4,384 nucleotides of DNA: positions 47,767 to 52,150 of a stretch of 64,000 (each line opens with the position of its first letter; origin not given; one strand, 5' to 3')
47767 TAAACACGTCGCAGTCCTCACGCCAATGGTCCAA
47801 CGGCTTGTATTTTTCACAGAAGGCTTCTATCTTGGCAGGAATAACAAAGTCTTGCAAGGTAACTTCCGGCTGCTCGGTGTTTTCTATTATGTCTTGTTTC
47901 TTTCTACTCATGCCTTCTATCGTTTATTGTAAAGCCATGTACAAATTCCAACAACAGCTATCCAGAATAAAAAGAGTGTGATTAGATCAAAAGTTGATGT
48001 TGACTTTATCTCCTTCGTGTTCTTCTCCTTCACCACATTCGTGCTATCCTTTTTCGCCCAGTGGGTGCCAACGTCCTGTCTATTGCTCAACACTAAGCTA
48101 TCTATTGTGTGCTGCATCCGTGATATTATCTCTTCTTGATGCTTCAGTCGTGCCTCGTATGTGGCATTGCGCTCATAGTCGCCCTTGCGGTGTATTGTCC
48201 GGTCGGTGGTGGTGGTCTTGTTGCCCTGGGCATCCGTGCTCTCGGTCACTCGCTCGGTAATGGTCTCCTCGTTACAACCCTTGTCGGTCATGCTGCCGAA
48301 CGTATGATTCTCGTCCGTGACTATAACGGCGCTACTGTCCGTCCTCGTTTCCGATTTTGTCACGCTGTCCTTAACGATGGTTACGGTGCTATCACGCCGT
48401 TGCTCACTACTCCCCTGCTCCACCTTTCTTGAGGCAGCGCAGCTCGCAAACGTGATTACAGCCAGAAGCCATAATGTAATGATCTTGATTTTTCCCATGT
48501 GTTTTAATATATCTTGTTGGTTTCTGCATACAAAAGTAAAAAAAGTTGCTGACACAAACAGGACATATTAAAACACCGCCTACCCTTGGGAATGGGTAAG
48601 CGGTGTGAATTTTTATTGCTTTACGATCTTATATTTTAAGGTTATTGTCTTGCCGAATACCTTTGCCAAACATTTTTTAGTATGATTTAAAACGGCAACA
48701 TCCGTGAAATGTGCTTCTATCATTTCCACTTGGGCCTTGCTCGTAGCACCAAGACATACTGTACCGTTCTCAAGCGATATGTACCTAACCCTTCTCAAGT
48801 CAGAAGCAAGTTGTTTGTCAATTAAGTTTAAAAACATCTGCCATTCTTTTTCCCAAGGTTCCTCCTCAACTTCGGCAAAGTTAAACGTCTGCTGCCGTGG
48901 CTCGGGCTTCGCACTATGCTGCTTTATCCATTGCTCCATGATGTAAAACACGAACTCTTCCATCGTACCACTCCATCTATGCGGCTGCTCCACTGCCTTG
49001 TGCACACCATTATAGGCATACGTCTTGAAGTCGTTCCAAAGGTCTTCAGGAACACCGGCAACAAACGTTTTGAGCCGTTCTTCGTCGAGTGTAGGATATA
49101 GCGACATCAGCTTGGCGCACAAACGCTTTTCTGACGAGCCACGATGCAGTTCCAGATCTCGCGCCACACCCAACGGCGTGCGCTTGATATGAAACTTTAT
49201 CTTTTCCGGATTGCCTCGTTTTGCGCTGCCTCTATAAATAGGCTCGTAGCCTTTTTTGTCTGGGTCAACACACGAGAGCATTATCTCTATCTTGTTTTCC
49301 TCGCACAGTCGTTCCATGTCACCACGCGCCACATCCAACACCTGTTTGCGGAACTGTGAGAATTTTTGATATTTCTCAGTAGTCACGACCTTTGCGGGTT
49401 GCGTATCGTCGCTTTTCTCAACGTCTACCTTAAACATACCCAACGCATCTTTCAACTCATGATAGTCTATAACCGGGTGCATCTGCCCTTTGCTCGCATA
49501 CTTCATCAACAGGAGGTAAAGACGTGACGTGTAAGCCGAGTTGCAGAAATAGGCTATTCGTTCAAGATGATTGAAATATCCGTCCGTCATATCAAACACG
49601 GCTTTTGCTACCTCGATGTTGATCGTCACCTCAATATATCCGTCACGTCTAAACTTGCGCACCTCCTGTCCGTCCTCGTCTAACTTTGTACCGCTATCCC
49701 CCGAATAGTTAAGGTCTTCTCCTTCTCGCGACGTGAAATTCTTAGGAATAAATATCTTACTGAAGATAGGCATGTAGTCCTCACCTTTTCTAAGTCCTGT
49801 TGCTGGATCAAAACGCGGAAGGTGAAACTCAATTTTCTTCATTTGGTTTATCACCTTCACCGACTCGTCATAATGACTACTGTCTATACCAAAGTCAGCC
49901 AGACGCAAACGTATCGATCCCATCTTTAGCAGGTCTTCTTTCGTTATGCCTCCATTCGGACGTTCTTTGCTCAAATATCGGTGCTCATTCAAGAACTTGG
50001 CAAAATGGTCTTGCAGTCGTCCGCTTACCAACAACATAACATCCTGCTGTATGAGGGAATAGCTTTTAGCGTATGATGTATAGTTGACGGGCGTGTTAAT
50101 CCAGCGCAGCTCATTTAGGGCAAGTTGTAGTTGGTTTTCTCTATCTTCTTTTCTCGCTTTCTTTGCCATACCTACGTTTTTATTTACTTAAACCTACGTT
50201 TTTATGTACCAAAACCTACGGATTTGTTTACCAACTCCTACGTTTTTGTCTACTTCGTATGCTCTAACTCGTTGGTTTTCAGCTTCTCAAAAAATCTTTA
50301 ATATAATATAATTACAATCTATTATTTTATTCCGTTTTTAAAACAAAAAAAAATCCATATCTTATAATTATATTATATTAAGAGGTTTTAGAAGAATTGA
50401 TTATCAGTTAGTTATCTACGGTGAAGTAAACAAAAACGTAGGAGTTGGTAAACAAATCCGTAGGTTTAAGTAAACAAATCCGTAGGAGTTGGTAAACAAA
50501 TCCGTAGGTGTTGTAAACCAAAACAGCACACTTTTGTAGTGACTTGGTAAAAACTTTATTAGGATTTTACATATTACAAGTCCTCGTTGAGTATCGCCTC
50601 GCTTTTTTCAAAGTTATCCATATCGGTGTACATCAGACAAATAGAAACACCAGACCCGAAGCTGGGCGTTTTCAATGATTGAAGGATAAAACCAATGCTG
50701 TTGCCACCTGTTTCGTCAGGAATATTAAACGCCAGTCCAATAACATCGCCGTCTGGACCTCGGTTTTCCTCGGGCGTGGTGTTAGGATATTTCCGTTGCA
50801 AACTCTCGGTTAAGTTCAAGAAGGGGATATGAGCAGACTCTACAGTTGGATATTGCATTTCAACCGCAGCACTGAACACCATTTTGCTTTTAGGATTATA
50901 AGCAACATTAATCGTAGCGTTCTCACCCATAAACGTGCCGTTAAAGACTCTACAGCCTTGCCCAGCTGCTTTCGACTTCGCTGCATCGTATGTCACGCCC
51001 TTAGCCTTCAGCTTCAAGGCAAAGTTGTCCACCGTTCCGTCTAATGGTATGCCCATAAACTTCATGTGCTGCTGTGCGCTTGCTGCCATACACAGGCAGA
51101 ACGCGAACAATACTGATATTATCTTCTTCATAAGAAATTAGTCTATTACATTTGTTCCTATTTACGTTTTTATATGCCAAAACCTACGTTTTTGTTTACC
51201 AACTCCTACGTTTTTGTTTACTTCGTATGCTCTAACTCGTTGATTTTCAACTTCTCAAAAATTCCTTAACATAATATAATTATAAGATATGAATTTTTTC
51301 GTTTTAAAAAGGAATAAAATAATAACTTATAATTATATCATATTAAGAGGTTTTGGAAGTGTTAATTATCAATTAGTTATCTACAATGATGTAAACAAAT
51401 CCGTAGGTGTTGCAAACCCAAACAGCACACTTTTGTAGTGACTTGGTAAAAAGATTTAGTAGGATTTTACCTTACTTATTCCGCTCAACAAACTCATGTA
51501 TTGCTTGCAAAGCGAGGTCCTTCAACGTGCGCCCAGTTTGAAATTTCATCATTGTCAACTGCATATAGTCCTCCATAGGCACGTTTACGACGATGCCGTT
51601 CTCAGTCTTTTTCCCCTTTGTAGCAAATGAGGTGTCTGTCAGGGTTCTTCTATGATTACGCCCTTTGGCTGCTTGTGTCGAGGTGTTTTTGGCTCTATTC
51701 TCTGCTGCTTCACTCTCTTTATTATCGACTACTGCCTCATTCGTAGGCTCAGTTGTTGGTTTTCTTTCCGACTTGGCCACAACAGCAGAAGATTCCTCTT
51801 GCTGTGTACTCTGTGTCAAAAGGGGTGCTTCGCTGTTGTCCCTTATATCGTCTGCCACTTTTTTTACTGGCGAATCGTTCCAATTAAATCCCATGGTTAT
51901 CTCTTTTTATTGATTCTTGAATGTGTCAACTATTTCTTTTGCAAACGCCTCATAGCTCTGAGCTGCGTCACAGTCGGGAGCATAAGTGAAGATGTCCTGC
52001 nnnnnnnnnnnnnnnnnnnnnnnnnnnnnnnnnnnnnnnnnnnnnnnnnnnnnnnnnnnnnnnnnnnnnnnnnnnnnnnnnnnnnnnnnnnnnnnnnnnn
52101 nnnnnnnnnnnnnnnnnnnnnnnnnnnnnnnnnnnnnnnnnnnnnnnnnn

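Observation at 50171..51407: Duplicated iteron origin whose IR-bounded AT-rich core is inverted between the two copies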

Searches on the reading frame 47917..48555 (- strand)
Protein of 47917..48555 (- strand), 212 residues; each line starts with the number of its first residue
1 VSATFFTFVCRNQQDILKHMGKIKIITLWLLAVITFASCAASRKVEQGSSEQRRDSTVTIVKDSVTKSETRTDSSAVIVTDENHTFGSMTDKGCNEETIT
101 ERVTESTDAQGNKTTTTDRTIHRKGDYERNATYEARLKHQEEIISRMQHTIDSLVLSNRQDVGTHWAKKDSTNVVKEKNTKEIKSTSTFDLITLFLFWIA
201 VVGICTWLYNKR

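Call 9: search_protein_families(library=pfam, proteins=[window:47917-48555:-], max_evalue=0.01)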
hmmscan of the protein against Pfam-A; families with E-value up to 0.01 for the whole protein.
window:47917-48555:- (212 aa): 1 family
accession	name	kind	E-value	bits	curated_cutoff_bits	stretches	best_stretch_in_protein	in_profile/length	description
PF08639.15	Sld3_STD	-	0.00095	18.5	24.9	1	42-182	313-453/540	DNA replication regulator SLD3, STD domain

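Call 10: search_protein_families(library=phrogs, proteins=[window:47917-48555:-], max_evalue=0.001)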
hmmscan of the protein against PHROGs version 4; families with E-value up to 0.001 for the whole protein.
window:47917-48555:- (212 aa): 0 families

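Call 37: search_protein_families(library=ncbifam, proteins=[window:47917-48555:-], max_evalue=0.01)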
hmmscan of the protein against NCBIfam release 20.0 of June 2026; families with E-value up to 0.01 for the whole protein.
window:47917-48555:- (212 aa): 0 families

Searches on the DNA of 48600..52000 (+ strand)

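Call 5: search_dna_similar(query=window:48600-52000:+, collection=plasmids, mode=near, max_rows=30)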
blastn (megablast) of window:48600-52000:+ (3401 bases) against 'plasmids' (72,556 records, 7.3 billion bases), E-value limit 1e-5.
No match.

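Call 6: search_dna_similar(query=window:48600-52000:+, collection=phages, mode=near, max_rows=20)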
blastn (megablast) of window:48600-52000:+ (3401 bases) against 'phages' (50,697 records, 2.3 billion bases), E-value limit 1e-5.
No match.

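Call 63: search_rna_families(source=window, start=49800, end=52000, threshold=evalue, max_evalue=1)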
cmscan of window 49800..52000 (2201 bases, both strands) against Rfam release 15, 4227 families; matches with E-value up to 1: 4.
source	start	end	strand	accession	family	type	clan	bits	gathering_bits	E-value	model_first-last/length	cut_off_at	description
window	50218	50461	+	RF04170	MIR7723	Gene; miRNA;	-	27.6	200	0.0072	1-235/235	no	MIR7723 microRNA precursor family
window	50218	50461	-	RF04170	MIR7723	Gene; miRNA;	-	26.8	200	0.011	1-235/235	no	MIR7723 microRNA precursor family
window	50214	50466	+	RF04097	MIR2630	Gene; miRNA;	-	26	144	0.017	1-229/229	no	MIR2630 microRNA precursor family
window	50228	50451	-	RF04209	MIR7533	Gene; miRNA;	-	19.1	230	0.73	1-249/249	no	MIR7533 microRNA precursor family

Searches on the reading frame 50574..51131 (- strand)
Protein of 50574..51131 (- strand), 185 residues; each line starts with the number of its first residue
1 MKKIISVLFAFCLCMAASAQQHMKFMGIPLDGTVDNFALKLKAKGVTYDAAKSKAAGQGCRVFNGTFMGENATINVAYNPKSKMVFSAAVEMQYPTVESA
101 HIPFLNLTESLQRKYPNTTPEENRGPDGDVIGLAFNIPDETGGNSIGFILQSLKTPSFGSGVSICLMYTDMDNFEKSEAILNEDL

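Call 9: search_protein_families(library=pfam, proteins=[window:50574-51131:-], max_evalue=0.01)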
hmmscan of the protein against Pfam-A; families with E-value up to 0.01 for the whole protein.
window:50574-51131:- (185 aa): 0 families

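Call 10: search_protein_families(library=phrogs, proteins=[window:50574-51131:-], max_evalue=0.001)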
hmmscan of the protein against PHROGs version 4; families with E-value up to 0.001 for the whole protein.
window:50574-51131:- (185 aa): 0 families

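Call 37: search_protein_families(library=ncbifam, proteins=[window:50574-51131:-], max_evalue=0.01)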
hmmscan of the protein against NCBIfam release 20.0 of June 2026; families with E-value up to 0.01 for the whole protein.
window:50574-51131:- (185 aa): 0 families

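Call 49: find_encoding_contigs(protein=window:50574-51131:-, flank=2500, max_places=10)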
Protein window:50574-51131:- (185 aa): 24 contigs read that carry it; 5 places shown.
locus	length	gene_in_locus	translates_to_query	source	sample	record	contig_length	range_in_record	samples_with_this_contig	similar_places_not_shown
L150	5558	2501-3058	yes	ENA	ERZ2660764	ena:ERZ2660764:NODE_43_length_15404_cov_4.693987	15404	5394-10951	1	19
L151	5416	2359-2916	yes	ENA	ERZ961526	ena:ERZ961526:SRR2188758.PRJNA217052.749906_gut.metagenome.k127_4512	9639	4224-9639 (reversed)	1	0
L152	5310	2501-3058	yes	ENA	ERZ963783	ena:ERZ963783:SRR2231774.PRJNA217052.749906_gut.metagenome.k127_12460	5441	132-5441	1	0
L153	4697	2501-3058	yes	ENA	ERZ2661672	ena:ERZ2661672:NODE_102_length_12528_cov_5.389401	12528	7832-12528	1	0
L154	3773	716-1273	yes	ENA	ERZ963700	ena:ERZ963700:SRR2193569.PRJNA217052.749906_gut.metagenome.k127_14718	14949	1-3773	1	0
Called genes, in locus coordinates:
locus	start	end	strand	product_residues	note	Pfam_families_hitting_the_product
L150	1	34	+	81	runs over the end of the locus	-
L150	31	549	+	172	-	-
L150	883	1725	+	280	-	PF00142:Fer4_NifH (faint), PF01656:CbiA, PF09140:MipZ (faint), PF10609:ParA, PF13614:AAA_31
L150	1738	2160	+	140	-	-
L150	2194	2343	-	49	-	-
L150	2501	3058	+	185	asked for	-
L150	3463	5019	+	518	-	-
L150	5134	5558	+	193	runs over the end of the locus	-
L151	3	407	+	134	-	?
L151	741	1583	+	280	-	PF00142:Fer4_NifH (faint), PF01656:CbiA, PF09140:MipZ (faint), PF10609:ParA, PF13614:AAA_31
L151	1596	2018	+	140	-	-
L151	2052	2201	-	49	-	-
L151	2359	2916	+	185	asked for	-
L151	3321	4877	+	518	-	-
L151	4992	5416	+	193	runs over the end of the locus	-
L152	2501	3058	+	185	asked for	-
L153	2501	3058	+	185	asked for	-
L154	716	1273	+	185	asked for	-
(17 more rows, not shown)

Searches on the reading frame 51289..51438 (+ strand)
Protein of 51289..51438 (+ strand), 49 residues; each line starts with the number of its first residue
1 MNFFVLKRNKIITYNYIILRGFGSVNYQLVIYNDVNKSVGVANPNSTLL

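Call 60: find_encoding_contigs(protein=window:51289-51438:+, flank=1200, max_places=10)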
Protein window:51289-51438:+ (49 aa): 22 contigs read that carry it; 7 places shown.
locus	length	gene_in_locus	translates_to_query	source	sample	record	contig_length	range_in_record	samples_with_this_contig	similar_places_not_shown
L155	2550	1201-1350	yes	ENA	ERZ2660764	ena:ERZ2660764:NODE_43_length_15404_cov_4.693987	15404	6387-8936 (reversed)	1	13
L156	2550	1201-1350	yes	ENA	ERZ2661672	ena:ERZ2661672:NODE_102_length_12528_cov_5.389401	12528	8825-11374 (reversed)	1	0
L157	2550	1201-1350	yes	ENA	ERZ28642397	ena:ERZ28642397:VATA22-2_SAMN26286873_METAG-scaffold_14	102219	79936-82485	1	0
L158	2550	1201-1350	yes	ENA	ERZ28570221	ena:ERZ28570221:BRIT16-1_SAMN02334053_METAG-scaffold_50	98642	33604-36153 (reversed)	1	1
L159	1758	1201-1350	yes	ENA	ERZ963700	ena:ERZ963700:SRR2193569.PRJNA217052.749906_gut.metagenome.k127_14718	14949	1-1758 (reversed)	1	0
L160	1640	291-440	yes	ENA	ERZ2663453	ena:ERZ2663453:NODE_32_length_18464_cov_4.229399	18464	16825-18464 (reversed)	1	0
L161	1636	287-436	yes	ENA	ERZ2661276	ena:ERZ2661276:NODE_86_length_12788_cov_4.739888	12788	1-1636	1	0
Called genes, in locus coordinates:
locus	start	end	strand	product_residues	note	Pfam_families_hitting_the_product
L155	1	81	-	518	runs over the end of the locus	-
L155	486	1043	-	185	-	-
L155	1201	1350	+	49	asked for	-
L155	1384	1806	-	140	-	-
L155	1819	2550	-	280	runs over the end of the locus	PF00142:Fer4_NifH (faint), PF01656:CbiA, PF09140:MipZ (faint), PF10609:ParA, PF13614:AAA_31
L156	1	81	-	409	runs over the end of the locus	-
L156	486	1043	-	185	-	-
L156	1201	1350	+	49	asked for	-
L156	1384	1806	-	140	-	-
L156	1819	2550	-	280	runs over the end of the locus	PF00142:Fer4_NifH (faint), PF01656:CbiA, PF09140:MipZ (faint), PF10609:ParA, PF13614:AAA_31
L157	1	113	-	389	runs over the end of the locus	PF21205:Rep3_C (faint)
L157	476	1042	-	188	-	-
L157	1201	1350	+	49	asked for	-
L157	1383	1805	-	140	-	-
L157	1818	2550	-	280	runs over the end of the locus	PF00142:Fer4_NifH (faint), PF01656:CbiA, PF09140:MipZ (faint), PF10609:ParA, PF13614:AAA_31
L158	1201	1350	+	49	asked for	-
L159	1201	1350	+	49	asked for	-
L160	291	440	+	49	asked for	-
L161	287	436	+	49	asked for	-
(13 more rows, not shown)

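Call 65: find_encoding_contigs(protein=window:51289-51438:+, flank=5000, max_places=4)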
Protein window:51289-51438:+ (49 aa): 23 contigs read that carry it; 4 places shown.
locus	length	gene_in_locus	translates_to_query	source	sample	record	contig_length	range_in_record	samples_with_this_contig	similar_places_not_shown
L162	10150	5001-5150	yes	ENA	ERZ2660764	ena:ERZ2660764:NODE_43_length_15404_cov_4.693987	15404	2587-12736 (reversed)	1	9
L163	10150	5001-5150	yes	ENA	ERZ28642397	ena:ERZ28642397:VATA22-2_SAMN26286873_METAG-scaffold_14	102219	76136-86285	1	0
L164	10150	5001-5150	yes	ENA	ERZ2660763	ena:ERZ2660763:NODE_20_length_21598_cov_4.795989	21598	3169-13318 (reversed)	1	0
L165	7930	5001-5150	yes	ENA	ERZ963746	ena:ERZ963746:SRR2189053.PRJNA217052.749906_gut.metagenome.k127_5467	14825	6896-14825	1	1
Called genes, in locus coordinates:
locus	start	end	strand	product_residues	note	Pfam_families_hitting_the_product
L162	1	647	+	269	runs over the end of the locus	-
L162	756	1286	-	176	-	-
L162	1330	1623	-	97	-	-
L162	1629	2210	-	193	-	-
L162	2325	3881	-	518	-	-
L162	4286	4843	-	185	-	-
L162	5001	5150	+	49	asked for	-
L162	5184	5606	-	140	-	-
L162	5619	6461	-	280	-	PF00142:Fer4_NifH (faint), PF01656:CbiA, PF09140:MipZ (faint), PF10609:ParA, PF13614:AAA_31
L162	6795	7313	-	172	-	-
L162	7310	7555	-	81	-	-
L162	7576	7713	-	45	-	-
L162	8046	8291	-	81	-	-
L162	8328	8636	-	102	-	-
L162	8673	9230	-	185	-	-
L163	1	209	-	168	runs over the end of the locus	-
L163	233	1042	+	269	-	-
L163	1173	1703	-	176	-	-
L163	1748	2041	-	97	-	-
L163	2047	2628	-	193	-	-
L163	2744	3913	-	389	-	PF21205:Rep3_C (faint)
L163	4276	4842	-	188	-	-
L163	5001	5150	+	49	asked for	-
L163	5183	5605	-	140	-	-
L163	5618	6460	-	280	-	PF00142:Fer4_NifH (faint), PF01656:CbiA, PF09140:MipZ (faint), PF10609:ParA, PF13614:AAA_31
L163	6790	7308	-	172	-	-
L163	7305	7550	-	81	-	-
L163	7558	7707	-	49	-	-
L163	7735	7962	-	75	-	-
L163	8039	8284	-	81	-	-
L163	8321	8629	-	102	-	-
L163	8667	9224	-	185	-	-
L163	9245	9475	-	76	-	PF13560:HTH_31, PF13443:HTH_26 (weak), PF01381:HTH_3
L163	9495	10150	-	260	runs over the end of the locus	-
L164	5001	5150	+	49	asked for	-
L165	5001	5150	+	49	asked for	-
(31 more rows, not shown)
